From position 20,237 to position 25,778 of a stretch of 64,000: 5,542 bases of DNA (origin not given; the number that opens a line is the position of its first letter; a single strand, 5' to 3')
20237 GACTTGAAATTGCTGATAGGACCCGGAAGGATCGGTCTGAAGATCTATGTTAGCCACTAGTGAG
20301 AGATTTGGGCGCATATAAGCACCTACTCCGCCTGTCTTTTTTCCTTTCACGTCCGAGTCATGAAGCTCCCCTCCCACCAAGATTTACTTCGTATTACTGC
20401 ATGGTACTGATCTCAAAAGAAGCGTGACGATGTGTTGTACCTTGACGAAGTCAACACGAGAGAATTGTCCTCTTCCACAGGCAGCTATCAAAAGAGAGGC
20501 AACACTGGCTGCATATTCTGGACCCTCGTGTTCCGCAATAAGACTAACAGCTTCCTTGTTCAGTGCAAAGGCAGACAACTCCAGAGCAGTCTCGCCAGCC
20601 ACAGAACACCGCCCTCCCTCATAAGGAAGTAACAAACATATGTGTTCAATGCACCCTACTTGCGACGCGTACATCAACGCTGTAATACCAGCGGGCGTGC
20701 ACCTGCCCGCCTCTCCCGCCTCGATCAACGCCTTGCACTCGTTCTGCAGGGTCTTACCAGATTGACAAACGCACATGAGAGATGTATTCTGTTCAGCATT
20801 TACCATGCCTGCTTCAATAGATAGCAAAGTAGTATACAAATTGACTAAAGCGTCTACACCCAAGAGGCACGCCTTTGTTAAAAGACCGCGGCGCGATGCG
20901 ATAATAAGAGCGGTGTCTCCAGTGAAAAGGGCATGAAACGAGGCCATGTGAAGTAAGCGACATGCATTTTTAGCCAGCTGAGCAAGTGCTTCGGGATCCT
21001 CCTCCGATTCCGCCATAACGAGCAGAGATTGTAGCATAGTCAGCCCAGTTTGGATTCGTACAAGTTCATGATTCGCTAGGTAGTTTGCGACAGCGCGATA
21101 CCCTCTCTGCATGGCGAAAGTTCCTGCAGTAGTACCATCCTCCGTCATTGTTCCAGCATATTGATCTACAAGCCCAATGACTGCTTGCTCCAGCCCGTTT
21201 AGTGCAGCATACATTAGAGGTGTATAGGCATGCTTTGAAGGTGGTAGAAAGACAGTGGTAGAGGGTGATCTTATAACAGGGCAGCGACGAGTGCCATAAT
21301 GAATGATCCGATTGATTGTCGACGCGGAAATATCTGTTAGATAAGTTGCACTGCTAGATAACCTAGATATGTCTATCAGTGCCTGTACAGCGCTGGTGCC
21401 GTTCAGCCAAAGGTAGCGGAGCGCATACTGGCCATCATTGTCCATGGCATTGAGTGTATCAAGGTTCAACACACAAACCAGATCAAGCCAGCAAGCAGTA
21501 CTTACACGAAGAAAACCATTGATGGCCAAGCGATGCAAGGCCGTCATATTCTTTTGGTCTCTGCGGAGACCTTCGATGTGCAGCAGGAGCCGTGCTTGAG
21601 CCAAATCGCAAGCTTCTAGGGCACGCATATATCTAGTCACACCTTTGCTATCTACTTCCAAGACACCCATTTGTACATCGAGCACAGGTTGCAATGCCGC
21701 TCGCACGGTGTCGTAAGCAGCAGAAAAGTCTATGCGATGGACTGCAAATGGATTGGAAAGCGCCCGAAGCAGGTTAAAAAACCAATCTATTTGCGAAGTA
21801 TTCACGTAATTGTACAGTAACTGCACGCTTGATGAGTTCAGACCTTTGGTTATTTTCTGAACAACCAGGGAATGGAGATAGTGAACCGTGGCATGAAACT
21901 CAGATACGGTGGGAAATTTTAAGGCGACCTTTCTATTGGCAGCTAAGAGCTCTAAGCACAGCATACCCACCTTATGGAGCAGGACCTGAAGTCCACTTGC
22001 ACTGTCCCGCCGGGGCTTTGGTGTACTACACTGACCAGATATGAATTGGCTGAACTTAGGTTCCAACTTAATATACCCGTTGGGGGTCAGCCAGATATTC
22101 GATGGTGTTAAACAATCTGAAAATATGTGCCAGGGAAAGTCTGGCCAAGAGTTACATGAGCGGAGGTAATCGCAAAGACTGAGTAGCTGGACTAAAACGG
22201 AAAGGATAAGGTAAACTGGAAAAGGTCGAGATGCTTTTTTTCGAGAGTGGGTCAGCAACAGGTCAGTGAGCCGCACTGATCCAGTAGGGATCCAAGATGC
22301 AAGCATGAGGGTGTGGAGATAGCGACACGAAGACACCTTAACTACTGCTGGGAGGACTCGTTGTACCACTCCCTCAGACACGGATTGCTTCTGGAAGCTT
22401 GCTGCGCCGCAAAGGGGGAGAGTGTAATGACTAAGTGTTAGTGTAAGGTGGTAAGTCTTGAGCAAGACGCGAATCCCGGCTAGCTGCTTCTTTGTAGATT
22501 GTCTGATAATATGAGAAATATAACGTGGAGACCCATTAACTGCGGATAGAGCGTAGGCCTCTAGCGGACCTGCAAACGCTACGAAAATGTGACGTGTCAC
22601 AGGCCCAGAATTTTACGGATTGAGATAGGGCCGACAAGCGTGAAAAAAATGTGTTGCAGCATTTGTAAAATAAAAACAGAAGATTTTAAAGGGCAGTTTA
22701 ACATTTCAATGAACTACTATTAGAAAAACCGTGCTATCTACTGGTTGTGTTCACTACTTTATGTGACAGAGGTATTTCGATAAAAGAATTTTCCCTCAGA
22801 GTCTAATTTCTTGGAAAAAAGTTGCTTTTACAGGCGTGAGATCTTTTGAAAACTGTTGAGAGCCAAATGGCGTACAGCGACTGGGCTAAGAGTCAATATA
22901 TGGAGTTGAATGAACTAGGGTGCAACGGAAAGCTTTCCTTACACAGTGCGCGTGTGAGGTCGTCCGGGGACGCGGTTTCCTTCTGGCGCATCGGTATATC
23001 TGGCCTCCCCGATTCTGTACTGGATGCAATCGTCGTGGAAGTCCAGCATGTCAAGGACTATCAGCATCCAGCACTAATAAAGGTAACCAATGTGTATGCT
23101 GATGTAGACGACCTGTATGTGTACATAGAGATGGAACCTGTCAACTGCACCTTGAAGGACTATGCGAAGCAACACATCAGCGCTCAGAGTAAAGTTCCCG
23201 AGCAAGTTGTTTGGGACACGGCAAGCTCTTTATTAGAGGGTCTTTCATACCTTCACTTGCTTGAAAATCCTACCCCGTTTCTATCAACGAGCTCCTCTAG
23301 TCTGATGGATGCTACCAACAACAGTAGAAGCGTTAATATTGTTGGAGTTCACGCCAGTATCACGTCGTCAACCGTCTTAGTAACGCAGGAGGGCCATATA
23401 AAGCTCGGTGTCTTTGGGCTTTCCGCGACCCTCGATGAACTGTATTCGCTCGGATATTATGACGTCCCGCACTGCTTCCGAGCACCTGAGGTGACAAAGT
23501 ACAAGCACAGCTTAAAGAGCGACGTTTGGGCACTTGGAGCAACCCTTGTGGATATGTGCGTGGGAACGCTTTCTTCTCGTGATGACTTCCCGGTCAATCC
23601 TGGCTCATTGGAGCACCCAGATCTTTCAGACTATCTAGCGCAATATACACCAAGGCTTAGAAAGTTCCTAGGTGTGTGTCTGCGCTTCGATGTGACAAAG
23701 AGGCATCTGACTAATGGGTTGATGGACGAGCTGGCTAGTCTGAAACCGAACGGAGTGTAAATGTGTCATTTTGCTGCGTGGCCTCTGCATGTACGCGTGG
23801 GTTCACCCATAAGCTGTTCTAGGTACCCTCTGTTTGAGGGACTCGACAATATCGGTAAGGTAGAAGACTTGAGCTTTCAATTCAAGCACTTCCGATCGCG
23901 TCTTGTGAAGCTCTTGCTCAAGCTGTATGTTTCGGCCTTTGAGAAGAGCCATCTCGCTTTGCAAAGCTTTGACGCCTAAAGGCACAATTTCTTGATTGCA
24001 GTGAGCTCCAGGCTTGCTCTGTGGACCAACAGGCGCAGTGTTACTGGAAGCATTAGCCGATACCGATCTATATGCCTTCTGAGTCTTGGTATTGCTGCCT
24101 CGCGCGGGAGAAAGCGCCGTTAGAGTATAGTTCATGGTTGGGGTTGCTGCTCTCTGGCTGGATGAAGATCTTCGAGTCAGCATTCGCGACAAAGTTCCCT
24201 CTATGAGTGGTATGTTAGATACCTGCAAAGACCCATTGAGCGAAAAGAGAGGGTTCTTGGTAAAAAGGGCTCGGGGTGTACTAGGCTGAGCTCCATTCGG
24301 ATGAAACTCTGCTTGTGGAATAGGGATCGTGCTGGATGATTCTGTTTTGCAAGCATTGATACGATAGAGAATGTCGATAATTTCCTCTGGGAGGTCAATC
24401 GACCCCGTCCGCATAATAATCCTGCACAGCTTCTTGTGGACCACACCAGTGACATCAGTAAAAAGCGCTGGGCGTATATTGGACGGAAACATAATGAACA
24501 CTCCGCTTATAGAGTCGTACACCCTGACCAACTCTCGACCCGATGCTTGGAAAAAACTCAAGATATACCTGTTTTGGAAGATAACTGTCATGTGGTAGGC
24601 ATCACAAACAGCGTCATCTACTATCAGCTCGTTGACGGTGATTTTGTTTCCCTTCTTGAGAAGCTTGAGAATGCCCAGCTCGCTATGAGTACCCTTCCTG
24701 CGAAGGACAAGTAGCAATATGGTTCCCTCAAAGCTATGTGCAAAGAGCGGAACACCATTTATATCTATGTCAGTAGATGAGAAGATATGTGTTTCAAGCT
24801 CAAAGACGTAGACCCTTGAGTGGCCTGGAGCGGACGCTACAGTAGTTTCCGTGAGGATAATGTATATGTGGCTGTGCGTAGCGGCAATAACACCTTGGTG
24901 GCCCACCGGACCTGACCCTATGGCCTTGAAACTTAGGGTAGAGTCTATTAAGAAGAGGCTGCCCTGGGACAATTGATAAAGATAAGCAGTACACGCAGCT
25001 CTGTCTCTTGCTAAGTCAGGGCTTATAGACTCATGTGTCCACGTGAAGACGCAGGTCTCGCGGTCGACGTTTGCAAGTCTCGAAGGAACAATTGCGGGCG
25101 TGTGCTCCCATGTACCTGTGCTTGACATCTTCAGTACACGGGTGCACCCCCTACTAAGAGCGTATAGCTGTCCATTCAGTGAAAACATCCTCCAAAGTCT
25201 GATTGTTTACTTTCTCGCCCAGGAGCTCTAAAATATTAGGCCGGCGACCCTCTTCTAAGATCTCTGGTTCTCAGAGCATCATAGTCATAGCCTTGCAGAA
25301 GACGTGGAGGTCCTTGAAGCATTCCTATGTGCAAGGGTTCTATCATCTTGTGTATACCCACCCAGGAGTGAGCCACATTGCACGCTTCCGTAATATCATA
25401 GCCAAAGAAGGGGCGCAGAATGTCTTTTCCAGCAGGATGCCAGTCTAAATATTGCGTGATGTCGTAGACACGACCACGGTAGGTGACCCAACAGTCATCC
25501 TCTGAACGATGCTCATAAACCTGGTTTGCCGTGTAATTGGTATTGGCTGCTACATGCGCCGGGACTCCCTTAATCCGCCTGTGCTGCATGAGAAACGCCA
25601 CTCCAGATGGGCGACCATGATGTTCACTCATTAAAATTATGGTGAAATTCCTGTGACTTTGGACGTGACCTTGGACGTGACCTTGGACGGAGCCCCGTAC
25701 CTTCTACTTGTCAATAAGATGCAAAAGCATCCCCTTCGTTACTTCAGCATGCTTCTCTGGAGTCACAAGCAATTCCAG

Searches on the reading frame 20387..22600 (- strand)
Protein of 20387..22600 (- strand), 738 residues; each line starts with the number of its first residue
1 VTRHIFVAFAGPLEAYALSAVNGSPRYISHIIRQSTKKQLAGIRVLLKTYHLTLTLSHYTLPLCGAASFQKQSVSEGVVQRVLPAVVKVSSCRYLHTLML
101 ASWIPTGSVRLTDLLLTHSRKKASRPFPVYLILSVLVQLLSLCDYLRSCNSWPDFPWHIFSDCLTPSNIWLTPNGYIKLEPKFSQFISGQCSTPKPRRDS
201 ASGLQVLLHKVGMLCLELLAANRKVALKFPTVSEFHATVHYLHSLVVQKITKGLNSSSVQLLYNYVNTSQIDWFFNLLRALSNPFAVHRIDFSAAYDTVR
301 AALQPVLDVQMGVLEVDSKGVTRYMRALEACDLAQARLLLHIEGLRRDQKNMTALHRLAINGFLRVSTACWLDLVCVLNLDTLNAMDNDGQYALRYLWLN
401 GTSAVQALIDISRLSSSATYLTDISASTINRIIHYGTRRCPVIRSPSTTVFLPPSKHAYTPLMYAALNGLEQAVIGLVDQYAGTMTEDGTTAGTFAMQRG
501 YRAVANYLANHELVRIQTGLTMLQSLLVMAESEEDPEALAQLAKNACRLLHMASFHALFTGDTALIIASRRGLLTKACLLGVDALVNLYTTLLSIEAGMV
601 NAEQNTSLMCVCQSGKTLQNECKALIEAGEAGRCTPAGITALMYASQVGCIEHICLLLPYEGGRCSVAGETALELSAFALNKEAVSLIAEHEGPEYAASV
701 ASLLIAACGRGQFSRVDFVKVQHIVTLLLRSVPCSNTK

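Call 60: find_homologous_proteins(query=window:20387-22600:-, max_evalue=1e-20)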
Query window:20387-22600:- (738 aa): 4 proteins with E <= 1e-20 among 8000 candidates.
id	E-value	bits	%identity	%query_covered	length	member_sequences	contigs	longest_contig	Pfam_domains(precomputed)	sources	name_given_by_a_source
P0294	0.0e+0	1617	98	100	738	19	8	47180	PF13606.13,PF12796.14,PF00023.37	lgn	-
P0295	0.0e+0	1094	68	99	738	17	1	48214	PF13606.13,PF13857.13,PF12796.14,PF00023.37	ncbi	ncbi:Ankyrin repeat protein, partial [Giardia duodenalis]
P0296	0.0e+0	1021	65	99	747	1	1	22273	PF12796.14,PF00023.37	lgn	-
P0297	3.9e-289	979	63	99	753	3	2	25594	PF13606.13,PF12796.14,PF00023.37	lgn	-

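Call 62: find_encoding_contigs(protein=P0295, flank=1500, max_places=1)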
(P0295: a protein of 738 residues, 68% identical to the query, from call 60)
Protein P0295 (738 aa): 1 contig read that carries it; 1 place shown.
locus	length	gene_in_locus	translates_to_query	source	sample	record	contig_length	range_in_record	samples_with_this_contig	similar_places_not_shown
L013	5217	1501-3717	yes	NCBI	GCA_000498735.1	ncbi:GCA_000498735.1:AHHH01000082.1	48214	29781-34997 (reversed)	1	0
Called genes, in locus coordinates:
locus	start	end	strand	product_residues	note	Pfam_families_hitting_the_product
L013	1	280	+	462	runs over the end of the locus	-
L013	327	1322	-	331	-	PF00069:Pkinase, PF07714:PK_Tyr_Ser-Thr, PF00069:Pkinase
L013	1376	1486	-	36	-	-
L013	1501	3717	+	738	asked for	PF00023:Ank (faint), PF13857:Ank_5 (faint), PF13606:Ank_3 (faint), PF12796:Ank_2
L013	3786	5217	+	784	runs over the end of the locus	-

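Call 63: find_encoding_contigs(protein=P0296, flank=1500, max_places=1)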
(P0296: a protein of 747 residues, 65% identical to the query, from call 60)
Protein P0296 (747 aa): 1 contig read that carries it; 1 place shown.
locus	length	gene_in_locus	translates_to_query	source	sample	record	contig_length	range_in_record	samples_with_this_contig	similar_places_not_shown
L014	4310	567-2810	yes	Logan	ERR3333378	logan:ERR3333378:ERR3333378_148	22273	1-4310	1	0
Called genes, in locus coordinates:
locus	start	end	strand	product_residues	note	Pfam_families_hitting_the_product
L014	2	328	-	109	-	?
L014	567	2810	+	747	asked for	PF00023:Ank (faint), PF12796:Ank_2 (weak)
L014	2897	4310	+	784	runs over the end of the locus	-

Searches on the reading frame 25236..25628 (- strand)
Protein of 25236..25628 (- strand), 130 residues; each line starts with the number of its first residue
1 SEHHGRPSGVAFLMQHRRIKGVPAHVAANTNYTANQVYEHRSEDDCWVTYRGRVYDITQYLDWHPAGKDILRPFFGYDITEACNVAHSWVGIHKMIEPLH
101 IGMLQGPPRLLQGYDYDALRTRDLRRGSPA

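Call 6: search_protein_families(library=pfam, proteins=[window:25236-25628:-], max_evalue=0.01)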
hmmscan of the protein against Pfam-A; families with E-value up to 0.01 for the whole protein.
window:25236-25628:- (130 aa): 1 family
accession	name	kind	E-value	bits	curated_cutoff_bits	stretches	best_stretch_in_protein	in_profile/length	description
PF00173.33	Cyt-b5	-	6.6e-21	74.6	23.7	1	33-104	1-73/74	Cytochrome b5-like Heme/Steroid binding domain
